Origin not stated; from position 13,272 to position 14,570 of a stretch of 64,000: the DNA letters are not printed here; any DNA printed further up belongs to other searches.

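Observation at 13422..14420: Truncated P4-type integrase homolog translationally coupled to lepA, with no island or tRNA target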

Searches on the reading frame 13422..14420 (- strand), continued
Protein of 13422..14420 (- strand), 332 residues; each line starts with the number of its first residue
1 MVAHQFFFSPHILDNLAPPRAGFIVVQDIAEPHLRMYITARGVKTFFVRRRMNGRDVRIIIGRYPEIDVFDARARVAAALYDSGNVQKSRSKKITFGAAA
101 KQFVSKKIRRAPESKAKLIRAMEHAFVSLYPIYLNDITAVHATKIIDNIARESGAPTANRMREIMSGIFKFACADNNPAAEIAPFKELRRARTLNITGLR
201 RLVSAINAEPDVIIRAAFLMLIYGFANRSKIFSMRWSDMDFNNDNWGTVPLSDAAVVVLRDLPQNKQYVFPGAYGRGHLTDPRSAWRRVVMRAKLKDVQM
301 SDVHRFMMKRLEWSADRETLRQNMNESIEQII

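Call 43: find_encoding_contigs(protein=P0121, flank=6000, max_places=2)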
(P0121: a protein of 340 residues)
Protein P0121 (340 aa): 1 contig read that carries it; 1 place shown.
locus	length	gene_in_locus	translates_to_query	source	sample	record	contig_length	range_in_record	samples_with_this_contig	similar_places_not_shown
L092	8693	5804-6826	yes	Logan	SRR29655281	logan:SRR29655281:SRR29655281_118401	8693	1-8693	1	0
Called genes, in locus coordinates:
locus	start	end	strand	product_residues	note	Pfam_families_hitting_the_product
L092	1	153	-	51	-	?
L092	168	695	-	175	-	PF02698:DUF218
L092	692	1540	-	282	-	-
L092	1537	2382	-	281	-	PF00005:ABC_tran, PF13304:AAA_21 (faint)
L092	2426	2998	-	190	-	PF09335:VTT_dom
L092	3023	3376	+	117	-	PF02033:RBFA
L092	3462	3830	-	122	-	-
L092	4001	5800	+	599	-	PF00009:GTP_EFTU, PF03144:GTP_EFTU_D2, PF00679:EFG_C, PF06421:LepA_C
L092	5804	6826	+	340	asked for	PF13356:Arm-DNA-bind_3 (weak), PF22022:Phage_int_M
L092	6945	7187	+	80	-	PF00550:PP-binding, PF14573:PP-binding_2 (weak)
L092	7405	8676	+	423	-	PF00109:ketoacyl-synt, PF02801:Ketoacyl-synt_C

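Call 70: search_dna_similar(query=window:13422-14420:-, collection=phages, mode=protein, max_rows=12, max_evalue=0.001)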
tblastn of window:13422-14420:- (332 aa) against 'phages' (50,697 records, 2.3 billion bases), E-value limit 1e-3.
Records with a match: 22; places in all: 22; records where one place covers at least 80% of the query: 0.
Best place of each record, by identity: <60% 22.
By first word of the organism name: Escherichia 16; Sinorhizobium 2; phage 1; Bacteriophage 1; Klebsiella 1; Rhizobium 1.
By host as written in the record: - 4; Escherichia coli O157:H7 4; Escherichia coli 3; Escherichia coli O103:H25 strain NIPH-11060424/NVH-734 2; Escherichia coli YO1 1; Escherichia coli SL19-2 1; Escherichia coli YCD107 1; Escherichia coli strain A11-1675 serogroup O146:H21 1; and 5 more.
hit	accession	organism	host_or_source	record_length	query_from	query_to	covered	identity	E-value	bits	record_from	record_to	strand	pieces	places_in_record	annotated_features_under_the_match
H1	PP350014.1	phage PH444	-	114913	34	298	80%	26.1%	6e-5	51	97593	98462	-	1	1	record has no annotation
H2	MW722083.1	Escherichia phage vB_EcoP_ZX5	Escherichia coli YO1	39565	34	298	80%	25.8%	2e-4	49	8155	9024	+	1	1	site-specific integrase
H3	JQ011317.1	Escherichia phage TL-2011b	Escherichia coli O103:H25 strain ...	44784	34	298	80%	25.8%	2e-4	49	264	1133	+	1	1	putative integrase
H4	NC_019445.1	Escherichia phage TL-2011b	Escherichia coli O103:H25 strain ...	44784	34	298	80%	25.8%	2e-4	49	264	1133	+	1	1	integrase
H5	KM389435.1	Escherichia phage Phi05_1999 B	-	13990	34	298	80%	25.8%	2e-4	49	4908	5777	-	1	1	record has no annotation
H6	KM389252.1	Escherichia phage Phi05_2388 B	-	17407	34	298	80%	25.8%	3e-4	49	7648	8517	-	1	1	record has no annotation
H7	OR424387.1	Escherichia phage HEMP4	Escherichia coli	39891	34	298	80%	25.8%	3e-4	49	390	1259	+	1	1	record has no annotation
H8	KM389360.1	Escherichia phage Phi05_1387 B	-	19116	34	298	80%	25.8%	3e-4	49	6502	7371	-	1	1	record has no annotation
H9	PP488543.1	Escherichia phage BP9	Escherichia coli SL19-2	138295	34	298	80%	25.8%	3e-4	49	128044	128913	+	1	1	integrase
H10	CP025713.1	Escherichia phage YDC107_2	Escherichia coli YCD107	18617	34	298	80%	25.5%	2e-4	49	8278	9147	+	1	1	phage integrase family protein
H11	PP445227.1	Escherichia phage EC.W1-9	Escherichia coli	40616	34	298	80%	25.5%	2e-4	49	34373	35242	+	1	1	integrase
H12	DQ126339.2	Escherichia phage phiV10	Escherichia coli O157:H7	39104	34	298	80%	25.5%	2e-4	49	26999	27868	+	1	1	putative integrase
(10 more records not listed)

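Call 81: search_solved_structures(query=A1, max_evalue=1, show_alignments=0)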
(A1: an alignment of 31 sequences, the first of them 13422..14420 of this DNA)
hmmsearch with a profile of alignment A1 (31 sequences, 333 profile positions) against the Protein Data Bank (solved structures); distinct sequences matched with E-value up to 1: 15.
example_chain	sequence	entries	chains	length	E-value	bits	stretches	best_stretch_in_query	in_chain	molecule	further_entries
1z1b_A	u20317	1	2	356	7.3e-06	28.6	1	53-239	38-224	Integrase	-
1z1g_A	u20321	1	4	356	8.4e-06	28.4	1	53-239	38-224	Integrase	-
5j0n_E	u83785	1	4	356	8.4e-06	28.4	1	53-239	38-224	Integrase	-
2kkv_A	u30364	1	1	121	8.7e-06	28.3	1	94-192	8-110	Integrase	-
1z19_A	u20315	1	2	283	2.3e-05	27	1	123-239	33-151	Integrase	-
1p7d_A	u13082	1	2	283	2.6e-05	26.8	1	123-239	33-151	Integrase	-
3jtz_A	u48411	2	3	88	0.00027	23.5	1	33-78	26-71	Integrase | CP4-like integrase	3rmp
2kiw_A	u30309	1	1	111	0.00039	22.9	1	94-189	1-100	Int protein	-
2kj9_A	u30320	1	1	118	0.0012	21.4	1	87-187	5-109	Integrase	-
2kob_A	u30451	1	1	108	0.0015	21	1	117-182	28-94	Uncharacterized protein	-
2kj5_A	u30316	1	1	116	0.0099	18.3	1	93-181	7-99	Phage integrase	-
2kj8_A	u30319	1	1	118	0.011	18.1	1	130-196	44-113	Putative prophage CPS-53 integrase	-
2oxo_A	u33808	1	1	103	0.047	16.1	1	121-186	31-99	Integrase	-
2khq_A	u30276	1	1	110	0.066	15.6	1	93-181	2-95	Integrase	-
2khv_A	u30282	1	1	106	0.091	15.1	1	94-179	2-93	Phage integrase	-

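Call 82: search_solved_structures(query=A1, max_evalue=0.00001, show_alignments=1)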
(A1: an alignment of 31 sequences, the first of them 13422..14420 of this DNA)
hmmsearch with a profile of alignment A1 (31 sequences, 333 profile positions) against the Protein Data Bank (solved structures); distinct sequences matched with E-value up to 0.00001: 4.
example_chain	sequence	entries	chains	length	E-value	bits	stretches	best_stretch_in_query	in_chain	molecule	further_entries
1z1b_A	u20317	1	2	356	7.3e-06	28.6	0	53-239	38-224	Integrase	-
1z1g_A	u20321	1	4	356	8.4e-06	28.4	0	53-239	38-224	Integrase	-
5j0n_E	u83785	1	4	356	8.4e-06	28.4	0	53-239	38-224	Integrase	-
2kkv_A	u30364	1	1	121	8.7e-06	28.3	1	94-192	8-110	Integrase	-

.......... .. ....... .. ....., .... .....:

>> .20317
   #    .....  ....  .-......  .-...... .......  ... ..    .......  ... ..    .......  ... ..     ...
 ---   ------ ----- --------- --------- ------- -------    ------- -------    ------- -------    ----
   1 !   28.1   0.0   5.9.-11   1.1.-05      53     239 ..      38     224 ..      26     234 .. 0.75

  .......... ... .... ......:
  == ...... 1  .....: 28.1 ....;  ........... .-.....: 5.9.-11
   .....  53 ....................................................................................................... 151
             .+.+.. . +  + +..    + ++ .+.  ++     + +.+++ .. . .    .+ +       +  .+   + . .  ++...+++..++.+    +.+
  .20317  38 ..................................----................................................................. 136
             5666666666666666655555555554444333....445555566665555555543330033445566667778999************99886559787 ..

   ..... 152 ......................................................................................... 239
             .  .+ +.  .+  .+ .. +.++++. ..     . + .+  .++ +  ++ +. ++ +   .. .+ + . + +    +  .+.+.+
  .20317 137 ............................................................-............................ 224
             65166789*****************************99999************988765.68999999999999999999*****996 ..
